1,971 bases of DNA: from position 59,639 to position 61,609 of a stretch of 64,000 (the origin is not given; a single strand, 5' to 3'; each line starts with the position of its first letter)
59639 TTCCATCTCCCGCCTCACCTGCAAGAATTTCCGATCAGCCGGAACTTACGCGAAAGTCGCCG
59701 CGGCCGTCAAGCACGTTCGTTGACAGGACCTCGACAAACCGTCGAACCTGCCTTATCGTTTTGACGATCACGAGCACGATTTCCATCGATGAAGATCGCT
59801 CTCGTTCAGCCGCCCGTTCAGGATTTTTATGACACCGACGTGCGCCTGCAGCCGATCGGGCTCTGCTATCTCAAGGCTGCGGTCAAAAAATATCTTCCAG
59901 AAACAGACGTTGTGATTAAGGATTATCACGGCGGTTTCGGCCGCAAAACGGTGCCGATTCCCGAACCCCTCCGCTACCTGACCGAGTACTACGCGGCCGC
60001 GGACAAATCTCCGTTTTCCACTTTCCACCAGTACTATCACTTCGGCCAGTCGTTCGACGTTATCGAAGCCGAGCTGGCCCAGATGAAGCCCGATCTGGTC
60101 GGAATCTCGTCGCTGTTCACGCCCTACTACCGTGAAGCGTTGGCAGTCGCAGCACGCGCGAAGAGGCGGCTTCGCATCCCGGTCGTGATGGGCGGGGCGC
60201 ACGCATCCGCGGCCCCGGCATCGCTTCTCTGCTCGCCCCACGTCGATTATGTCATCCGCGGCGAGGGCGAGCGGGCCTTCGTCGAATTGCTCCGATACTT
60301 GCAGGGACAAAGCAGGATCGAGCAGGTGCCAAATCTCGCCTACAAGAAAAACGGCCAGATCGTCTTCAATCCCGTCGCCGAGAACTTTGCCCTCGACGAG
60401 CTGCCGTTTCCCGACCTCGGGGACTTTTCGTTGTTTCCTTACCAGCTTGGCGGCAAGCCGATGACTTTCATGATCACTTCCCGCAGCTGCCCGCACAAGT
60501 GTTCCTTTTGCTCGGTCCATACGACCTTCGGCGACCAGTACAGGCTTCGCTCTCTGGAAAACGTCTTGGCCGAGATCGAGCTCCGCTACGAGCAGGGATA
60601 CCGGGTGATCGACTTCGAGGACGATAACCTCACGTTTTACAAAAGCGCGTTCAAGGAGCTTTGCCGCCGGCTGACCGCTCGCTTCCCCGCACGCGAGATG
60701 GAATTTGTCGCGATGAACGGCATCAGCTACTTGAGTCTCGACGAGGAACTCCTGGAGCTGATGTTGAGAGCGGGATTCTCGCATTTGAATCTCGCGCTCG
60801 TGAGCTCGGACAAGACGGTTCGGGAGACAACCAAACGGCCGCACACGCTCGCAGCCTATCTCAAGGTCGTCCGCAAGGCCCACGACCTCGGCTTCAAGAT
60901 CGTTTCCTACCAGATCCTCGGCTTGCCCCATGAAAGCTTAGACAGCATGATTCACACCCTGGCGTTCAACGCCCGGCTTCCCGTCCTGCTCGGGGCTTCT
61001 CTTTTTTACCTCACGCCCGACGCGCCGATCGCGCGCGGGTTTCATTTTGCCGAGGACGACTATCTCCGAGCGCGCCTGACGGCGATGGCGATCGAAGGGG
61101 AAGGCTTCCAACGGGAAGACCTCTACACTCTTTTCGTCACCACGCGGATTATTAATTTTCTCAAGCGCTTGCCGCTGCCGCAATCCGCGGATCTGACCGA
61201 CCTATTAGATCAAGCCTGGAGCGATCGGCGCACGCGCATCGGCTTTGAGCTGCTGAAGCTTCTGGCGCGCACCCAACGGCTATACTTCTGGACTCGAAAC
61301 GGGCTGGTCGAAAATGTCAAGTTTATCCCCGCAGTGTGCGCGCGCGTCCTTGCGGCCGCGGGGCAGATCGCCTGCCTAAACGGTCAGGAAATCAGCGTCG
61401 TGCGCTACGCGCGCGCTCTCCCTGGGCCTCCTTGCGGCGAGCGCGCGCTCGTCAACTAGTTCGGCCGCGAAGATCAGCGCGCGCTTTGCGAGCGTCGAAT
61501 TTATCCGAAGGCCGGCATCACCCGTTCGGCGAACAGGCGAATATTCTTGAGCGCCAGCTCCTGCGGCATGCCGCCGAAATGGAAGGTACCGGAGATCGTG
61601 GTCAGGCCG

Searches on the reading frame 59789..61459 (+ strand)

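Call 75: search_protein_families(library=pfam, proteins=[window:59789-61459:+], max_evalue=0.00001)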
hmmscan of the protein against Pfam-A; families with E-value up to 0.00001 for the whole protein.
window:59789-61459:+ (556 aa): 2 families
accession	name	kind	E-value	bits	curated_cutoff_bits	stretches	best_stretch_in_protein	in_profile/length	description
PF04055.27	Radical_SAM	-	3.1e-23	83.2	29.5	1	228-392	1-164/166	Radical SAM superfamily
PF02310.24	B12-binding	-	7.4e-18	65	32.1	1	90-168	41-121/121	B12 binding domain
